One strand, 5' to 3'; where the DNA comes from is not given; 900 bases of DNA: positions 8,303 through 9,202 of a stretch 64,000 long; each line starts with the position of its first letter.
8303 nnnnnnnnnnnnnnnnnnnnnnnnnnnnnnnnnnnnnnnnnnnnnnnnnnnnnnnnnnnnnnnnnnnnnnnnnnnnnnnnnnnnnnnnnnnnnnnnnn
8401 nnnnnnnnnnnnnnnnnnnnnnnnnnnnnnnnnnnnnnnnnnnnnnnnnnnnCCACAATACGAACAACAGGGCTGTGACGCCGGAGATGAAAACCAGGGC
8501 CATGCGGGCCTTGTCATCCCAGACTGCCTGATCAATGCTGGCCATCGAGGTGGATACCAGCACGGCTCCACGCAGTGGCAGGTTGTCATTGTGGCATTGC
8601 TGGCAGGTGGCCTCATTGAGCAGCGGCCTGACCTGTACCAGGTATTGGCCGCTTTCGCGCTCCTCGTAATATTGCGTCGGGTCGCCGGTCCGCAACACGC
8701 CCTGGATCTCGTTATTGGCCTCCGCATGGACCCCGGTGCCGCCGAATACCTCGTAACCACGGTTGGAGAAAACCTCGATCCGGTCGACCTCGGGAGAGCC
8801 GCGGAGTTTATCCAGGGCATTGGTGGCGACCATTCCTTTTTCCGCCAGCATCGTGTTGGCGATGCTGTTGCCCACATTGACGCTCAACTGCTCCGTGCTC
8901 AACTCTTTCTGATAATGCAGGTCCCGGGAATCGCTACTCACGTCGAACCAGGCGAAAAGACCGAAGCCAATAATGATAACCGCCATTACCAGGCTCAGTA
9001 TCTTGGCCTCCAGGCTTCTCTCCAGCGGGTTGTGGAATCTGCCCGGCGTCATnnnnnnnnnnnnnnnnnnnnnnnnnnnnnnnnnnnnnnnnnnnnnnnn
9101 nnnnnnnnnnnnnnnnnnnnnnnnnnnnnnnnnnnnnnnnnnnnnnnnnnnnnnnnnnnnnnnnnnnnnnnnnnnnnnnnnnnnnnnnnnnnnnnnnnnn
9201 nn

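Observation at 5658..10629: Four-gene signalling operon with a putative c-heme redox-sensing hybrid kinase feeding an HD-GYP response regulator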

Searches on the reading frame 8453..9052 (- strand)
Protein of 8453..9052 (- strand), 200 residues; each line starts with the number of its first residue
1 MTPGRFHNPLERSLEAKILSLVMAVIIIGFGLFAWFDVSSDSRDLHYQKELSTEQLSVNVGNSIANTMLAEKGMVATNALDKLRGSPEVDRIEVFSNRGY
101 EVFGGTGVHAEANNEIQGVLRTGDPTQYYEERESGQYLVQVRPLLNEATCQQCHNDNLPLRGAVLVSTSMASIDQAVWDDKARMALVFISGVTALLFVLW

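Call 13: find_related_loci(query=A1, collection=genome_contigs, flank=10000)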
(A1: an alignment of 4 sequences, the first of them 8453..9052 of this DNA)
Query A1 (200 aa) in genome_contigs; peptide patterns used: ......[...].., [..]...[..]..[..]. (x = any residue, [..] = any of these).
204 stretches matched a pattern; 10 encode a relative of the query (tblastn E <= 1e-3); 10 distinct loci.
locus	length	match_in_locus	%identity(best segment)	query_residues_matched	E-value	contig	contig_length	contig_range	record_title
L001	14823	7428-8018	69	4-200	1e-89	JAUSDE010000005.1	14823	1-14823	MAG: Thermoleophilia bacterium isolate E14_concoct.bin.89_sub E14_k141_1161336, whole genome shotgun sequence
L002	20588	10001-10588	61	5-200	2e-79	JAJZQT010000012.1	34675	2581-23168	MAG: Actinomycetes bacterium isolate SKS1.bin55 NODE_2151_length_34675_cov_16.777758, whole genome shotgun sequence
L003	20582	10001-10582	62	2-189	4e-73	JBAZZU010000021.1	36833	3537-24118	MAG: Thermoleophilia bacterium isolate SO_2017_GW3_24 scaffold_765_c1_OW296A_2017, whole genome shotgun sequence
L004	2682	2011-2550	62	10-185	2e-72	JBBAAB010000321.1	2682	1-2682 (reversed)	MAG: Thermoleophilia bacterium isolate SO_2017_GW3_30 scaffold_18137_c1_OW296A_2017, whole genome shotgun sequence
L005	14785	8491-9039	61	10-188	2e-69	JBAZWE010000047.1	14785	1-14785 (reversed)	MAG: Thermoleophilia bacterium isolate SO_2017_GW1_27 NODE_15123_length_14785_cov_1.079956_OW334_2017, whole genome shot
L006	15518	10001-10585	53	6-199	2e-57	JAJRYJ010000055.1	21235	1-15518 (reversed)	MAG: Actinomycetes bacterium isolate Dive96_bin3.284 k141_2016277, whole genome shotgun sequence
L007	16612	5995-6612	53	3-200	7e-52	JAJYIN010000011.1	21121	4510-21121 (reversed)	MAG: Actinomycetes bacterium isolate DBS2-1.bin123 NODE_4389_length_21121_cov_1.816614, whole genome shotgun sequence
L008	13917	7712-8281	44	1-189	1e-43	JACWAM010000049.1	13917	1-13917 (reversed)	MAG: Thermoleophilia bacterium isolate B_ACT_11 k141_205872, whole genome shotgun sequence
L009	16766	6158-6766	45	8-199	1e-42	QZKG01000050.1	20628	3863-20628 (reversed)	MAG: Gaiellales bacterium isolate SURF_19 Ga0104751_1003868, whole genome shotgun sequence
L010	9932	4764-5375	26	10-175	2e-8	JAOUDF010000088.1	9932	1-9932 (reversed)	MAG: Nitrospirota bacterium isolate 4_1_Jan_SF_Bin16 4_1_Jan_SF_Bin16_scaffold_2901_c1, whole genome shotgun sequence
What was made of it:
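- Closest known: Geobacter sulfurreducens GSU0582 and GSU0935 periplasmic heme-c sensor domains. Different: The host lineage is deposited as Actinomycetota rather than Desulfobacterota (call 13).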

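Call 18: search_protein_representatives(protein=window:8453-9052:-)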
Query: 200 residues. Proteins with E-value up to 0.001 (for the whole library): 223; up to 1e-10: 54; up to 1e-30: 3. The best 150 are listed.
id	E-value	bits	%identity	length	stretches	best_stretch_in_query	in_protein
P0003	2.2e-66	239.3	63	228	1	11-199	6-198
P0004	5.5e-48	179.3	54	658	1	8-199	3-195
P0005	5.8e-33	130.3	29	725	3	51-186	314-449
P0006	5.2e-30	120.7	28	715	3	41-198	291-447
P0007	2.7e-29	118.3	28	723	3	10-172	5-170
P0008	1.4e-27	112.7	37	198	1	8-184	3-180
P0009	3.3e-27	111.5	35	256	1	4-181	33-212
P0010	1.8e-26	109.1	30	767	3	56-185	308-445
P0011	4.5e-24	101.3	28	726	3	12-175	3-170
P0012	1.2e-23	100.0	35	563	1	10-182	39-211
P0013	1.6e-23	99.5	30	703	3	13-192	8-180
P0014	6.4e-23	97.6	36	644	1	13-194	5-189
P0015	4.7e-22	94.7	28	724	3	11-184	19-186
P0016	5.7e-20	87.9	30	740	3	12-168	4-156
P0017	9.8e-20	87.2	29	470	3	54-199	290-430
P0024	9.7e-17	77.4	27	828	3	11-168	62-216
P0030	1.1e-15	73.9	30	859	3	55-174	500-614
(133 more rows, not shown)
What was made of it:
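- Tried and rejected: The exhaustive HMMER search was needed to get 223 (call 18).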

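Call 36: predict_structure(alignment_id=A2)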
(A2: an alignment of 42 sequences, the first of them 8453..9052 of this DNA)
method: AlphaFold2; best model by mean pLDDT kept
length: 200 residues; sequences in the alignment: 42
mean_pLDDT: 92.5   pTM: 0.81
mean pLDDT of the five models: 92.5, 92.1, 91.9, 91.8, 91.6
residues with pLDDT >= 90: 167; 70-90: 21; 50-70: 12; < 50: 0
segments of 3 or more residues with pLDDT < 50: none
pLDDT, mean of each block of 10 residues (from residue 1): 62 82 94 94 96 96 93 91 94 97 87 97 98 97 97 95 98 96 95 90
secondary structure, 60 per line:
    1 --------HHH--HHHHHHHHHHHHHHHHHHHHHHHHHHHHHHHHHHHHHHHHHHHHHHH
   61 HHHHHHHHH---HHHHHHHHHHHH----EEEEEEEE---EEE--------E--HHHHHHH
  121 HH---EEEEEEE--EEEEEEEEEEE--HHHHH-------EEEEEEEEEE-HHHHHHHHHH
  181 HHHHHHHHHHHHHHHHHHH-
elements in order: H14-69 H73-84 E89-96 E100-102 H114-122 E126-132 E135-145 H148-152 E160-169 H171-199
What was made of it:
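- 8501..8944 (-): HK2 extracytoplasmic sensor domain (aa 37-184), family PF21563 / sCache_heme. AF2 pLDDT 92.5 with an alpha-alpha-beta-beta-alpha-beta-beta-(short CxxCH helix)-beta-alpha topology (call 36).
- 8849..8851 (-): Codon for Met68, the predicted distal heme ligand, on the helix that continues from TM1. Helix 14-69 is continuous in the model (call 36).
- On sCache_heme / PF21563 (Mcp40H-20 heme sensor): CQQCH at 150-154 lies in helix 148-152, between strands 135-145 and 160-169, in a model with pLDDT 92.5 (call 36).
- AF2 model with pLDDT 92.5: CxxCH sits on a short helix before the last strand, and Met68 sits on a helix continuous with TM1 (call 36).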

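Call 39: fold_search(model_id=the predicted structure, library=pdb)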
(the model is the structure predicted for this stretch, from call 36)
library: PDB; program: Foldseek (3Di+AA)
matches with E <= 10: 636; with E <= 0.001: 14
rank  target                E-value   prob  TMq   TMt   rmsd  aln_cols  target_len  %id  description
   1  3b42_B                4.7e-08  1.00  0.39  0.58  13.8       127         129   22  Periplasmic sensor domain of chemotaxis protein GSU0935 (released 2008-04-08)
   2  3b42_A                1.2e-07  1.00  0.39  0.60  15.2       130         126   22  Periplasmic sensor domain of chemotaxis protein GSU0935 (released 2008-04-08)
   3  9a5d_A                2.6e-07  1.00  0.74  0.27   4.2       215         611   17  Integrative model of WALK-YYCH by crosslinking MS and deep learning (released 2024-09-18)
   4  3b47                  4.5e-07  1.00  0.35  0.56  14.8       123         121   26  Periplasmic sensor domain of chemotaxis protein GSU0582 (released 2008-04-08)
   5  4ywz_A                5.4e-05  1.00  0.48  0.62   4.4       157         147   11  Crystal structure of the extracellular receptor domain of the essential sensor kinase WalK from Staphylococcus aureus (released 2016-03-30)
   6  5is1                  6.1e-05  1.00  0.47  0.63   4.2       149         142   11  Crystal structure of the extracellular domain of sensor histidine kinase YycG from Staphylococcus aureus at 2.0 Angstrom (released 2016-07-20)
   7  4ywz_B                9.8e-05  1.00  0.48  0.63   4.4       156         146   12  Crystal structure of the extracellular receptor domain of the essential sensor kinase WalK from Staphylococcus aureus (released 2016-03-30)
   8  7dud_A                1.3e-04  1.00  0.49  0.64   4.3       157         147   11  Crystal Structure of erWalK (released 2022-01-19)
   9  6e09_A                2.9e-04  1.00  0.39  0.32   7.2       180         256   16  Crystal Structure of Helicobacter pylori TlpA Chemoreceptor Ligand Binding Domain (released 2018-09-12)
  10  1p0z_A                3.3e-04  1.00  0.42  0.61   4.8       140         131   14  Sensor Kinase CitA binding domain (released 2003-08-19)
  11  2j80_B                4.2e-04  1.00  0.42  0.64   4.6       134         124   16  Structure of Citrate-bound Periplasmic Domain of Sensor Histidine Kinase CitA (released 2007-10-23)
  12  6e0a_B                6.9e-04  1.00  0.33  0.27  11.1       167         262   17  Crystal Structure of Helicobacter pylori TlpA Chemoreceptor Ligand Binding Domain (released 2018-09-12)
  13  6e09_D                7.7e-04  1.00  0.40  0.32   7.1       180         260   15  Crystal Structure of Helicobacter pylori TlpA Chemoreceptor Ligand Binding Domain (released 2018-09-12)
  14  2j80_A                8.2e-04  1.00  0.44  0.63   4.7       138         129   16  Structure of Citrate-bound Periplasmic Domain of Sensor Histidine Kinase CitA (released 2007-10-23)
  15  4jgq_A                1.2e-03  1.00  0.37  0.37   6.7       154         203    9  The crystal structure of sporulation kinase D mutant sensor domain, r131a, from Bacillus subtilis subsp in co-crystall (released 2013-05-15)
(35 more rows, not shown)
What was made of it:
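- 8501..8944 (-): Foldseek top hits are 3B42 and 3B47, then WalK, CitA and DcuS (call 39).
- On sCache_heme / PF21563 (Mcp40H-20 heme sensor): Foldseek places the model with 3B42 and 3B47, then WalK, CitA and DcuS (call 39).
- Foldseek top hits are 3B42 and 3B47, then sCache domains (call 39).
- Tried and rejected: The confident model has five core strands and matches sCache/PAS-like domains (calls 36, 39).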

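Call 41: search_solved_structures(query=A2, max_evalue=0.01, show_alignments=3)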
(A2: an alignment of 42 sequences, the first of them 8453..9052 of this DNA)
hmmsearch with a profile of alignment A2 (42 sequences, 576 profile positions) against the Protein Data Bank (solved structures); distinct sequences matched with E-value up to 0.01: 144 (the best 60 are shown).
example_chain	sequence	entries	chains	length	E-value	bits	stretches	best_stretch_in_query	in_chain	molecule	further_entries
9jfj_A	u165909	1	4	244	1.2e-47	166.2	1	260-482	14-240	Sensor histidine kinase ZraS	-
5idj_A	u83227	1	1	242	2.2e-37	132.3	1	265-477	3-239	Histidine kinase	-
4i5s_A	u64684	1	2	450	4.5e-36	128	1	204-480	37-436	Putative histidine kinase CovS; VicK-like protein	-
3d36_A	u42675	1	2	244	5.1e-35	124.5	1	265-483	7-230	Sporulation kinase B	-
7z8n_A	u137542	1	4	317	1.7e-34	122.8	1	232-477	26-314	Histidine kinase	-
3a0r_A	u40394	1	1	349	2.4e-34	122.3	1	255-478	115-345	Sensor protein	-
8vc9_A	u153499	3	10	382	4.7e-34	121.3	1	233-476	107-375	Leptospira virulence regulator B (LvrB) | histidine kinase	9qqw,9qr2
4cti_A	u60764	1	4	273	2.4e-31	112.4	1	203-485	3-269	OSMOLARITY SENSOR PROTEIN ENVZ, AF1503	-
5uht_A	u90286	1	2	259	4.8e-31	111.4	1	247-482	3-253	Sensor histidine kinase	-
6paj_A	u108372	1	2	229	7e-31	110.9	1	274-477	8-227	Sensor protein SrrB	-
3dge_A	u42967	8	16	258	8.7e-31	110.5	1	266-482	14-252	Sensor protein | Histidine kinase | Sensor histidine kinase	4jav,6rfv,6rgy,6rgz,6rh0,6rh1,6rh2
2c2a_A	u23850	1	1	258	8.9e-31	110.5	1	266-482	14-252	SENSOR HISTIDINE KINASE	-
6azr_A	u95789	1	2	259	1.1e-30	110.2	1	247-482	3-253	Sensor histidine kinase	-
4jas_A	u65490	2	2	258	1.2e-30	110.1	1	266-482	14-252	Histidine kinase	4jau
4gcz_A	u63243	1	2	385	5.3e-30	108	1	250-482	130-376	Blue-light photoreceptor, Sensor protein fixL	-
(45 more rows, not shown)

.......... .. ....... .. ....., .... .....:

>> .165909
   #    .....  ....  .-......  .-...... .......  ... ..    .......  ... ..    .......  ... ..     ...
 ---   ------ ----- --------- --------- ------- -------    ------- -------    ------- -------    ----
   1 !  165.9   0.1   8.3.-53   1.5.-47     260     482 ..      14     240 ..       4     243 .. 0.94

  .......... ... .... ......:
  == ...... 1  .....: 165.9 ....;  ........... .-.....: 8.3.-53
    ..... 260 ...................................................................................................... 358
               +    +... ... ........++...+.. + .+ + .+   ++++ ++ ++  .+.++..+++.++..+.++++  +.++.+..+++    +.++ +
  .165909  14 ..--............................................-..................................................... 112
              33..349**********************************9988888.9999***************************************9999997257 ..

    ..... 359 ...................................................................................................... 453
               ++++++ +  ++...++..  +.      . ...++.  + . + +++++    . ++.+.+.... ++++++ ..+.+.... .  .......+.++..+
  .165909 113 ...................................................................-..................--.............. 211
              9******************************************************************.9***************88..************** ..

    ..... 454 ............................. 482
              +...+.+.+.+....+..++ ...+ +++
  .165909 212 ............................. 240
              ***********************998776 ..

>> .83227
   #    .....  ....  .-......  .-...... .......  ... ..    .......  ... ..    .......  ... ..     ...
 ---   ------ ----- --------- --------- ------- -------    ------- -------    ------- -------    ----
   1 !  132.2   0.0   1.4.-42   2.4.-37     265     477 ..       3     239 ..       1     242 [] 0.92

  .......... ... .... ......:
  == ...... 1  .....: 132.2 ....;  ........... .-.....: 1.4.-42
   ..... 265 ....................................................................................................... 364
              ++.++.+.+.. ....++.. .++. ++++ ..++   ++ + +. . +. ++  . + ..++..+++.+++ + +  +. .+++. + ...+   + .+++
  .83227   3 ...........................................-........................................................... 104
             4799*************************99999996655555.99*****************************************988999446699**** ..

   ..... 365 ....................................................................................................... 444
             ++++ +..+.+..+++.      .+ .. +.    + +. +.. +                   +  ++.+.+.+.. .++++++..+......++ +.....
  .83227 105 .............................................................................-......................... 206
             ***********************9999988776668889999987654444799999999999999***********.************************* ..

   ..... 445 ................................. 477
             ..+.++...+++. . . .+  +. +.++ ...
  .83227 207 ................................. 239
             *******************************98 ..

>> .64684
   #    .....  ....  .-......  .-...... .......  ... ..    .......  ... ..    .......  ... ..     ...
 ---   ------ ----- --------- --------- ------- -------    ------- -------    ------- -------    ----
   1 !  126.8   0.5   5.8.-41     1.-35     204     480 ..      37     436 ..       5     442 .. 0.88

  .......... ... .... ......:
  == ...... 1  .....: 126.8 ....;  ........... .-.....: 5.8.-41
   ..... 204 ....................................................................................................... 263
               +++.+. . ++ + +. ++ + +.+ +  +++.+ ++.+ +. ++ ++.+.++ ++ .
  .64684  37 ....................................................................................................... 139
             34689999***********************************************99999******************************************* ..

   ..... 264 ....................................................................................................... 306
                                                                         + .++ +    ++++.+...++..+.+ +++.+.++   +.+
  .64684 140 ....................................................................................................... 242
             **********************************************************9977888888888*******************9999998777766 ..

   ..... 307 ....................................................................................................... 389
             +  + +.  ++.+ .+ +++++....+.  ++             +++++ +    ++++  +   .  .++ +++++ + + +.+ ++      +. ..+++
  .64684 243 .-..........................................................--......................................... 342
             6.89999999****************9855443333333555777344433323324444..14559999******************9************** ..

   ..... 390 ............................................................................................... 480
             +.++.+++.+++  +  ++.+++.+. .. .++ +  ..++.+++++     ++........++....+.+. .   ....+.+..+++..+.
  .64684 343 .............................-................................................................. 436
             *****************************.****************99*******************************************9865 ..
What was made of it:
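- On sCache_heme / PF21563 (Mcp40H-20 heme sensor): A profile of 42 relatives hits 3B47 at 1.1e-24 and 3B42 at 1.2e-20 (call 41).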

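Call 51: find_encoding_contigs(protein=P0014, flank=6000, max_places=3)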
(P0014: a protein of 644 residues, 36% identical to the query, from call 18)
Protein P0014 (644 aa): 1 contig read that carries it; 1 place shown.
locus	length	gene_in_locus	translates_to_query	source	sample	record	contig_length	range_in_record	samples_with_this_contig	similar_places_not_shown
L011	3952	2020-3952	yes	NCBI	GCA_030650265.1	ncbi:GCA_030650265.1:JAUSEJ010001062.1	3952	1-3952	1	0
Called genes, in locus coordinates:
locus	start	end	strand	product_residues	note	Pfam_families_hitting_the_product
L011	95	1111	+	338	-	PF00032:Cytochrom_B_C, PF00034:Cytochrom_C (weak), PF13442:Cytochrome_CBB3, PF00034:Cytochrom_C (weak), PF13442:Cytochrome_CBB3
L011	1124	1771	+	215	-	PF13442:Cytochrome_CBB3, PF00034:Cytochrom_C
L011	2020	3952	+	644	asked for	PF21563:Mcp40H-20_sensor, PF00672:HAMP, PF01590:GAF (weak), PF13185:GAF_2, PF13492:GAF_3 (weak), PF00512:HisKA, PF02518:HATPase_c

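Call 52: find_encoding_contigs(protein=P0004, flank=6000, max_places=3)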
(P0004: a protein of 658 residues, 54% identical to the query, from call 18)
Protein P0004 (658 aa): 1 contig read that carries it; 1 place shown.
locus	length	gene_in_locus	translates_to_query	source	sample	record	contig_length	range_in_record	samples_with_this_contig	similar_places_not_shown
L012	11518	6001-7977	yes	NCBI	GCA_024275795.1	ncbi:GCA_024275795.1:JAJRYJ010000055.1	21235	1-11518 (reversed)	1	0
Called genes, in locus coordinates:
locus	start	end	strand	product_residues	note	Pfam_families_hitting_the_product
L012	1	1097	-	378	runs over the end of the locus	PF12804:NTP_transf_3, PF03205:MobB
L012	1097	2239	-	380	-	PF00005:ABC_tran, PF13304:AAA_21 (faint), PF03459:TOBE (faint), PF08402:TOBE_2 (weak)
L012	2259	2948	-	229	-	PF00528:BPD_transp_1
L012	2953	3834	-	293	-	PF12849:PBP_like_2, PF13531:SBP_bac_11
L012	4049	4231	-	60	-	-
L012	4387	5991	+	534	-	PF00672:HAMP, PF00512:HisKA, PF02518:HATPase_c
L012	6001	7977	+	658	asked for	PF21563:Mcp40H-20_sensor, PF00672:HAMP, PF00512:HisKA, PF02518:HATPase_c, PF00072:Response_reg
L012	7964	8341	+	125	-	PF00072:Response_reg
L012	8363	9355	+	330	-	PF00072:Response_reg, PF13487:HD_5, PF01966:HD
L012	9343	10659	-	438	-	PF00939:Na_sulph_symp (weak), PF02040:ArsB, PF03600:CitMHS, PF16980:CitMHS_2 (faint), PF06450:NhaB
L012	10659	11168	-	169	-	PF00571:CBS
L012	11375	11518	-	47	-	?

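Call 63: search_protein_families(library=pfam, proteins=[P0005, P0006, P0010, P0012, P0024, P0030], max_evalue=0.001)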
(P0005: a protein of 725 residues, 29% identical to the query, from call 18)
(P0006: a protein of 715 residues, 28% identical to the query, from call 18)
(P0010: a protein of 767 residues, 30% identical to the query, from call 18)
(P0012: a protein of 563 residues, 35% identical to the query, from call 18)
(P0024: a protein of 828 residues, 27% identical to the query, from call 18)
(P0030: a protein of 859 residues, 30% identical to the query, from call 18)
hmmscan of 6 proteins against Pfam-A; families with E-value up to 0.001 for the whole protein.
P0005 (725 aa): 7 families
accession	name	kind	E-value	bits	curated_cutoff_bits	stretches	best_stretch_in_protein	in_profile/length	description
PF21563.3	Mcp40H-20_sensor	-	9.2e-36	123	27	3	329-433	9-111/112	Methyl-accepting chemotaxis sensory transducer, class 40H, sensor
PF00211.25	Guanylate_cyc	-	9.6e-23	81.2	21.9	1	550-715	9-176/183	Adenylate and Guanylate cyclase catalytic domain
PF00672.30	HAMP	-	3.9e-11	43.5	25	1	470-516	6-52/53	HAMP domain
PF11845.13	Tll0287-like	-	5.1e-07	30.7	24.1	0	87-154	40-113/144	Tll0287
PF14537.11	Cytochrom_c3_2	-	0.00014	22.7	25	0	140-192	24-75/79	Cytochrome c3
PF14522.11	Cytochrome_C7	-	0.00039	20.6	24.8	0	141-153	40-52/67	Cytochrome c7 and related cytochrome c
PF13442.11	Cytochrome_CBB3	-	0.0007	20.3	27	0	411-422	12-23/68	Cytochrome C oxidase, cbb3-type, subunit III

P0006 (715 aa): 5 families
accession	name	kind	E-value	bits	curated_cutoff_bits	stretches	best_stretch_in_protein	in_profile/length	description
PF21563.3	Mcp40H-20_sensor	-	1.1e-35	122.7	27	3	320-422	9-111/112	Methyl-accepting chemotaxis sensory transducer, class 40H, sensor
PF00211.25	Guanylate_cyc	-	7.6e-27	94.5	21.9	1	537-707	7-179/183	Adenylate and Guanylate cyclase catalytic domain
PF00672.30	HAMP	-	9e-12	45.6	25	1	459-506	6-53/53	HAMP domain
PF11845.13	Tll0287-like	-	7.1e-06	27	24.1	0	380-408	81-110/144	Tll0287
PF13442.11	Cytochrome_CBB3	-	0.00024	21.8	27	0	399-412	11-24/68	Cytochrome C oxidase, cbb3-type, subunit III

P0010 (767 aa): 3 families
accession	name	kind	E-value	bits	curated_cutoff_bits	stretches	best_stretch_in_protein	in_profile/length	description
PF00211.25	Guanylate_cyc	-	3.1e-22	79.5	21.9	1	548-759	8-182/183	Adenylate and Guanylate cyclase catalytic domain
PF21563.3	Mcp40H-20_sensor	-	2.4e-20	73.3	27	2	312-431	3-111/112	Methyl-accepting chemotaxis sensory transducer, class 40H, sensor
PF00672.30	HAMP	-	4.5e-14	52.9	25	1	463-515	1-53/53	HAMP domain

P0012 (563 aa): 4 families
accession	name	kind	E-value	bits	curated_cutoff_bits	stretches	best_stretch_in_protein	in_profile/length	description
PF00015.26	MCPsignal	-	6.2e-46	156.8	34.6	1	346-523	2-165/172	Methyl-accepting chemotaxis protein (MCP) signalling domain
PF00672.30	HAMP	-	3.7e-19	69.2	25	1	235-282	5-52/53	HAMP domain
PF21563.3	Mcp40H-20_sensor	-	6.2e-11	43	27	1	95-198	9-110/112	Methyl-accepting chemotaxis sensory transducer, class 40H, sensor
PF18947.5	HAMP_2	-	0.00056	20.3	24.3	0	236-281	20-65/67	HAMP domain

P0024 (828 aa): 5 families
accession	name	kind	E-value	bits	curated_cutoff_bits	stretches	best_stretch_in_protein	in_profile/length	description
PF07228.17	SpoIIE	-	1.7e-43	149.2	25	1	610-799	3-190/192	Stage II sporulation protein E (SpoIIE)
PF21563.3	Mcp40H-20_sensor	-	5.1e-21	75.5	27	2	112-214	4-107/112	Methyl-accepting chemotaxis sensory transducer, class 40H, sensor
PF00672.30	HAMP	-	2.8e-13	50.4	25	1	510-555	6-51/53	HAMP domain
PF11845.13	Tll0287-like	-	3.7e-09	37.6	24.1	0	423-461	73-112/144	Tll0287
PF13442.11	Cytochrome_CBB3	-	2.1e-06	28.4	27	0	195-208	11-27/68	Cytochrome C oxidase, cbb3-type, subunit III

P0030 (859 aa): 7 families
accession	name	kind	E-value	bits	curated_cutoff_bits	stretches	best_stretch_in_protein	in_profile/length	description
PF00069.31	Pkinase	-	8.5e-43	147.1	31.7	1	124-346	1-212/263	Protein kinase domain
PF07714.23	PK_Tyr_Ser-Thr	-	5.3e-32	111.6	23.1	1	125-361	2-227/258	Protein tyrosine and serine/threonine kinase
PF21563.3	Mcp40H-20_sensor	-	6.1e-30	104.2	27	3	631-732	5-109/112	Methyl-accepting chemotaxis sensory transducer, class 40H, sensor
PF13442.11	Cytochrome_CBB3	-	6.3e-06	26.9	27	0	588-653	12-65/68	Cytochrome C oxidase, cbb3-type, subunit III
PF03109.22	ABC1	-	6.5e-06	25.9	22.9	1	197-280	142-222/244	ABC1 atypical kinase-like domain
PF01636.29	APH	-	1.2e-05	25.7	23.2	0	228-272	154-197/239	Phosphotransferase enzyme family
PF06293.20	Kdo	-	0.00046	20.1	21.3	0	200-270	94-167/207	Lipopolysaccharide kinase (Kdo/WaaP) family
